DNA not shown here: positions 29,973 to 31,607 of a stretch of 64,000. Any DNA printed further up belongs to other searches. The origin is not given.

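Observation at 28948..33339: Operon linking amidinotransferase-2, a cPGS-like P-loop protein and a tungsten-type aldehyde:ferredoxin oxidoreductase; no NAD-dependent aldehyde dehydrogenase in the island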

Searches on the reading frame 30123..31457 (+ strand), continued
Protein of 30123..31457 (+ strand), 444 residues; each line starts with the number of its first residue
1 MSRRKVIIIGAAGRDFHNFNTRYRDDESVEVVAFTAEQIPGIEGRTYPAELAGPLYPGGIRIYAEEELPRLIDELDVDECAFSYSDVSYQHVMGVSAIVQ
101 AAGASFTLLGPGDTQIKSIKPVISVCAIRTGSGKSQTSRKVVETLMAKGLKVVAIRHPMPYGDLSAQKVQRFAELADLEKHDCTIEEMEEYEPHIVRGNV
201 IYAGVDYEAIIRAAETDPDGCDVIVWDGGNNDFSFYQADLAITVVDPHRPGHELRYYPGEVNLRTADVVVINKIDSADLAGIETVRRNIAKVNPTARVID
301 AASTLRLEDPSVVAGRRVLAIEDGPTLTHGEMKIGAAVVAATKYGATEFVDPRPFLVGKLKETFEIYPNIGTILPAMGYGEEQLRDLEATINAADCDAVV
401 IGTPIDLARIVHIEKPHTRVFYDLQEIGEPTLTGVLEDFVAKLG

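Call 76: search_protein_families(library=ncbifam, proteins=[L164:13851-14291:-, L163:16807-18765:-], max_evalue=0.00001)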
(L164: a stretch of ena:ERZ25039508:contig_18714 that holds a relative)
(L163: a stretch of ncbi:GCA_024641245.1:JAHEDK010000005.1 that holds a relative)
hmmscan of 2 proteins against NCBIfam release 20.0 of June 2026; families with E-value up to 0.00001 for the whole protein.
L164:13851-14291:- (146 aa): 0 families

L163:16807-18765:- (652 aa): 1 family
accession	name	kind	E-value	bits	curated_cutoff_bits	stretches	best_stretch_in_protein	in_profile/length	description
NF007354.0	PRK09849.1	equivalog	2.2e-64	218.3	868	2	3-223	6-223/703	aldehyde ferredoxin oxidoreductase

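Call 77: search_protein_families(library=ncbifam, proteins=[L032:5337-6320:+, L032:6584-7687:+, L032:3688-5244:+, L086:1018-2019:+, L032:2457-3644:+, L084:145-1146:+, L085:1869-2813:+, L084:2820-3620:+, L084:4913-5803:+], max_evalue=0.00001)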
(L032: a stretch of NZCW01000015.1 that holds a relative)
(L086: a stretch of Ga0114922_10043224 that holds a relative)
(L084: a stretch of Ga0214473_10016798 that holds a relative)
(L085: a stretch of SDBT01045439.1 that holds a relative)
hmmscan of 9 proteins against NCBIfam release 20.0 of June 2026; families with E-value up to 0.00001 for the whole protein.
L032:5337-6320:+ (327 aa): 7 families
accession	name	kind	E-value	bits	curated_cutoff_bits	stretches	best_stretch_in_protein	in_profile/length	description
TIGR00746.1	arcC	equivalog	7.3e-119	396.4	358.25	1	15-326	3-308/309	carbamate kinase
NF009007.0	PRK12352.1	subfamily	4.7e-103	344.4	266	1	13-327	3-315/316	carbamate kinase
NF009008.0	PRK12354.1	subfamily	4.6e-97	324.9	361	1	15-326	3-299/308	carbamate kinase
NF006926.0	PRK09411.1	equivalog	6.4e-70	235.7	416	1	13-326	2-296/297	carbamate kinase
TIGR00761.1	argB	equivalog_domain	7e-10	38.8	151.3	0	205-296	137-224/231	acetylglutamate kinase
NF010661.0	PRK14058.1-3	equivalog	1.7e-06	27.3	251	0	183-319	140-265/283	acetylglutamate/acetylaminoadipate kinase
TIGR01092.1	P5CS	equivalog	3e-06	25.8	796.75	1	187-294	134-243/715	delta l-pyrroline-5-carboxylate synthetase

L032:6584-7687:+ (367 aa): 0 families

L032:3688-5244:+ (518 aa): 5 families
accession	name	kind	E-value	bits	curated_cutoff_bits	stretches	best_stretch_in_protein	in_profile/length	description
TIGR00813.1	sss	superfamily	3e-29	102.3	184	1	33-345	1-331/411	sodium/solute symporter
TIGR03648.1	Na_symport_lg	subfamily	1.8e-15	56.4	320.75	2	297-494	344-532/547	VC_2705 family sodium/solute symporter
TIGR02119.1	panF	equivalog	2.1e-14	53.4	328.05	1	6-451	5-437/471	sodium/pantothenate symporter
TIGR02121.1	Na_Pro_sym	equivalog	2.1e-13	49.8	515.5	1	7-497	6-474/488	sodium/proline symporter PutP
NF006903.2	PRK09395.1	subfamily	4.5e-07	28.6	750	1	13-292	42-326/552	cation/acetate symporter ActP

L086:1018-2019:+ (333 aa): 17 families
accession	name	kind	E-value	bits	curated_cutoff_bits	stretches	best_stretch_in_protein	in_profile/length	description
NF003286.0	PRK04284.1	subfamily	7.6e-170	564.3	515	1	3-332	2-331/332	ornithine carbamoyltransferase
NF002470.0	PRK01713.1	equivalog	9.7e-156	518.3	545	1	1-331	1-333/334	ornithine carbamoyltransferase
NF009213.0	PRK12562.1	subfamily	1.3e-146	488.2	559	1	5-332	4-333/334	ornithine carbamoyltransferase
TIGR00658.1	orni_carb_tr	equivalog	1.7e-127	424.8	280.85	1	8-331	1-303/304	ornithine carbamoyltransferase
NF001986.0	PRK00779.1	subfamily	4.3e-97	324.9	306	2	6-284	4-274/307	ornithine carbamoyltransferase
TIGR04384.1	putr_carbamoyl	exception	3.5e-87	292.6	500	2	9-284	1-277/330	putrescine carbamoyltransferase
NF011380.0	PRK14805.1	equivalog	1.9e-72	243.9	421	1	8-332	2-301/302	ornithine carbamoyltransferase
NF011379.0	PRK14804.1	equivalog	4.7e-41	140.9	373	1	8-330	7-308/311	ornithine carbamoyltransferase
NF003384.0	PRK04523.1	equivalog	1.3e-35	123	288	1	8-329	4-331/336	N-acetylornithine carbamoyltransferase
TIGR00670.1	asp_carb_tr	equivalog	9e-34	117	236.95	1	8-286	1-273/304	aspartate carbamoyltransferase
NF002032.1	PRK00856.1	equivalog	1.6e-32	112.9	263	1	8-290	1-271/297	aspartate carbamoyltransferase catalytic subunit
NF006046.0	PRK08192.1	equivalog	4.5e-20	72.2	512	1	7-278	6-278/339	aspartate carbamoyltransferase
NF008853.0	PRK11891.1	equivalog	1.9e-18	66.3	560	1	44-277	125-358/430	aspartate carbamoyltransferase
NF005538.0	PRK07200.1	equivalog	1.4e-14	53.9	453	1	5-251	19-285/396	knotted carbamoyltransferase YgeW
NF010387.0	PRK13814.1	equivalog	3.1e-14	52.6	660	1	9-196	7-199/310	aspartate carbamoyltransferase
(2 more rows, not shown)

L032:2457-3644:+ (395 aa): 0 families

L084:145-1146:+ (333 aa): 16 families
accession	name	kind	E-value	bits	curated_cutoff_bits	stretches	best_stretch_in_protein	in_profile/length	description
NF003286.0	PRK04284.1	subfamily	1.4e-170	566.8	515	1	3-332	2-331/332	ornithine carbamoyltransferase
NF002470.0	PRK01713.1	equivalog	1.3e-159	531.1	545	1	1-332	1-334/334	ornithine carbamoyltransferase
NF009213.0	PRK12562.1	subfamily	2.4e-151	503.8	559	1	5-332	4-333/334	ornithine carbamoyltransferase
TIGR00658.1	orni_carb_tr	equivalog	9.9e-127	422.3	280.85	1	8-331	1-303/304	ornithine carbamoyltransferase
NF001986.0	PRK00779.1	subfamily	5.8e-97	324.5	306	2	6-284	4-274/307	ornithine carbamoyltransferase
TIGR04384.1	putr_carbamoyl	exception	2.7e-84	283.1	500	2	9-283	1-276/330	putrescine carbamoyltransferase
NF011380.0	PRK14805.1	equivalog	1.8e-74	250.5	421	1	8-331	2-300/302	ornithine carbamoyltransferase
NF011379.0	PRK14804.1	equivalog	7.6e-42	143.5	373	1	8-331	7-309/311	ornithine carbamoyltransferase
NF003384.0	PRK04523.1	equivalog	9e-36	123.6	288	1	8-328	4-330/336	N-acetylornithine carbamoyltransferase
TIGR00670.1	asp_carb_tr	equivalog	9e-34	117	236.95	1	8-283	1-272/304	aspartate carbamoyltransferase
NF002032.1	PRK00856.1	equivalog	5.1e-32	111.3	263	1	8-282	1-265/297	aspartate carbamoyltransferase catalytic subunit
NF006046.0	PRK08192.1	equivalog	5.5e-19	68.6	512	1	17-277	16-277/339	aspartate carbamoyltransferase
NF005538.0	PRK07200.1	equivalog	8.1e-17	61.3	453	2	135-328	165-373/396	knotted carbamoyltransferase YgeW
NF010387.0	PRK13814.1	equivalog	4e-16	58.8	660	1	43-196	42-199/310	aspartate carbamoyltransferase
NF008853.0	PRK11891.1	equivalog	8e-16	57.7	560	1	44-277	125-358/430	aspartate carbamoyltransferase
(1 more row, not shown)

L085:1869-2813:+ (314 aa): 5 families
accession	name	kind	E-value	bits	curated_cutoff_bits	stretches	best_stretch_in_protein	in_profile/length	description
NF009007.0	PRK12352.1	subfamily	6.2e-110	367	266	1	4-312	3-313/316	carbamate kinase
TIGR00746.1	arcC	equivalog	4.7e-104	347.7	358.25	1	4-312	1-307/309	carbamate kinase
NF009008.0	PRK12354.1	subfamily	2.3e-85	286.5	361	1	5-313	2-299/308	carbamate kinase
NF006926.0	PRK09411.1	equivalog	3.4e-61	207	416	1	4-313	2-296/297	carbamate kinase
TIGR00761.1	argB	equivalog_domain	1.8e-08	34.2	151.3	0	182-287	124-225/231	acetylglutamate kinase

L084:2820-3620:+ (266 aa): 11 families
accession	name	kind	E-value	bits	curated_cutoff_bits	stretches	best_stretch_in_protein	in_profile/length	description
NF040852.1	nitrile_Arch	equivalog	9.5e-48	162.6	500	1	5-262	2-261/262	nitrilase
TIGR03381.1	agmatine_aguB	equivalog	8.6e-41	140.1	410.25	1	6-262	3-277/279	N-carbamoylputrescine amidase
NF033621.1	de_GSH_amidase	exception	3.9e-27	95.2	355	1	6-257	2-254/260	deaminated glutathione amidase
NF009802.0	PRK13286.1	equivalog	1.2e-21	77.1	427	1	35-248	50-268/345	aliphatic amidase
NF010588.0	PRK13981.1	equivalog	1.8e-21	76.1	479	1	2-230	3-235/546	NAD+ synthase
NF009803.0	PRK13287.1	equivalog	5.9e-19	68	406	1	35-249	51-268/333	formamidase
NF007757.0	PRK10438.1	equivalog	1.6e-18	66.9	249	1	2-240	2-234/256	amidohydrolase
NF043013.1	DeGluthAmidYersProt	equivalog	7.1e-18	64.7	500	1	6-226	6-238/278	deaminated glutathione amidase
TIGR00546.1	lnt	equivalog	1.1e-14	54.4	132.9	1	18-119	177-274/395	apolipoprotein N-acyltransferase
TIGR04048.1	nitrile_sll0784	equivalog_domain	2.3e-13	49.8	502.6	1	4-177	3-190/301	Nit6803 family nitrilase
NF002730.0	PRK02628.1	equivalog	4.5e-07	28.4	473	1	4-86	13-96/677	NAD(+) synthase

L084:4913-5803:+ (296 aa): 0 families

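Call 85: search_solved_structures(query=L163:16807-18765:-, max_evalue=1e-10)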
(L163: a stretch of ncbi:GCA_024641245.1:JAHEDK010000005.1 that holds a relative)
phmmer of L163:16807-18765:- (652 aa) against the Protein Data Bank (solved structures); distinct sequences matched with E-value up to 1e-10: 9.
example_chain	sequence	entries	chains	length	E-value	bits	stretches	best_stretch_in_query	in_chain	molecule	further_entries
1aor_A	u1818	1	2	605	1.2e-104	354.2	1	3-643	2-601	ALDEHYDE FERREDOXIN OXIDOREDUCTASE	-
9mqx_D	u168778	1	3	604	1e-103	351.2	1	3-645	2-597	Aldehyde:ferredoxin oxidoreductase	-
9g7j_A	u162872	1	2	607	2.2e-96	326.9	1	3-643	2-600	Aldehyde ferredoxin oxidoreductase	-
8c0z_A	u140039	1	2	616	1.7e-94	320.6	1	4-643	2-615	Aldehyde:ferredoxin oxidoreductase,tungsten-containing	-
1b25_A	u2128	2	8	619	2.8e-82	280.3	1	3-650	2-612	PROTEIN (FORMALDEHYDE FERREDOXIN OXIDOREDUCTASE) | FORMALDEHYDE FERREDOXIN OXIDOREDUCTASE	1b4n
9q1t_A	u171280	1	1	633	1.7e-79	271.1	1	4-642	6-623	Tungsten-dependent aldehyde oxidoreductase WOR83 from Haloferax volcanii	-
4z3w_A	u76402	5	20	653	5e-71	243.1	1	1-460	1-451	Benzoyl-CoA reductase, putative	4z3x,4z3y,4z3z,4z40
6x6u_A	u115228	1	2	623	3.1e-61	210.8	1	3-481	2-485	Formaldehyde:ferredoxin oxidoreductase wor5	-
6x1o_A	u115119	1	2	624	3.2e-61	210.8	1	3-481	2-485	Formaldehyde:ferredoxin oxidoreductase wor5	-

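Call 89: search_protein_families(library=pfam, proteins=[P0126, P0133, P0138, P0247, P0147, P0261, P0144], max_evalue=0.001)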
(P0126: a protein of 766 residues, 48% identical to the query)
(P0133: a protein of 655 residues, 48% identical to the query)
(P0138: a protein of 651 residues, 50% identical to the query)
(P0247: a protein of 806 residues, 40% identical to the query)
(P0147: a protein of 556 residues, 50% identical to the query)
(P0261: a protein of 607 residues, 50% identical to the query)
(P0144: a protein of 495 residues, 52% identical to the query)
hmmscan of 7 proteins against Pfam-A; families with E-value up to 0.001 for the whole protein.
P0126 (766 aa): 2 families
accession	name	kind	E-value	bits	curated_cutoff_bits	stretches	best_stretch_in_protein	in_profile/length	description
PF00696.33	AA_kinase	-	1.1e-21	78.1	24.9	1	3-292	2-234/234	Amino acid kinase family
PF02606.20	LpxK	-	0.00016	21.3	27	1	445-586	37-177/328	Tetraacyldisaccharide-1-P 4'-kinase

P0133 (655 aa): 0 families

P0138 (651 aa): 0 families

P0247 (806 aa): 3 families
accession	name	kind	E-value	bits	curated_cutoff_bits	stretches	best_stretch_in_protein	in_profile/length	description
PF14528.11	LAGLIDADG_3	-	1.5e-14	54.4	22.5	1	117-196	2-82/82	LAGLIDADG-like domain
PF14890.11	Intein_splicing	-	1.5e-12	48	35.8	1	144-501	22-155/155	Intein splicing domain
PF01381.28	HTH_3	-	2.6e-05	24.6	23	0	248-280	17-49/55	Helix-turn-helix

P0147 (556 aa): 0 families

P0261 (607 aa): 0 families

P0144 (495 aa): 3 families
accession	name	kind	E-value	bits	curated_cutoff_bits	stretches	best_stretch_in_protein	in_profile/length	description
PF02606.20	LpxK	-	1.3e-07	31.4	27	0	119-157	32-71/328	Tetraacyldisaccharide-1-P 4'-kinase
PF03308.22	MeaB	-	0.00013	21.5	23.1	0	124-157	35-67/273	Methylmalonyl Co-A mutase-associated GTPase MeaB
PF02492.25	cobW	-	0.00015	21.8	20.7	1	236-298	114-179/180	CobW/HypB/UreG, nucleotide-binding domain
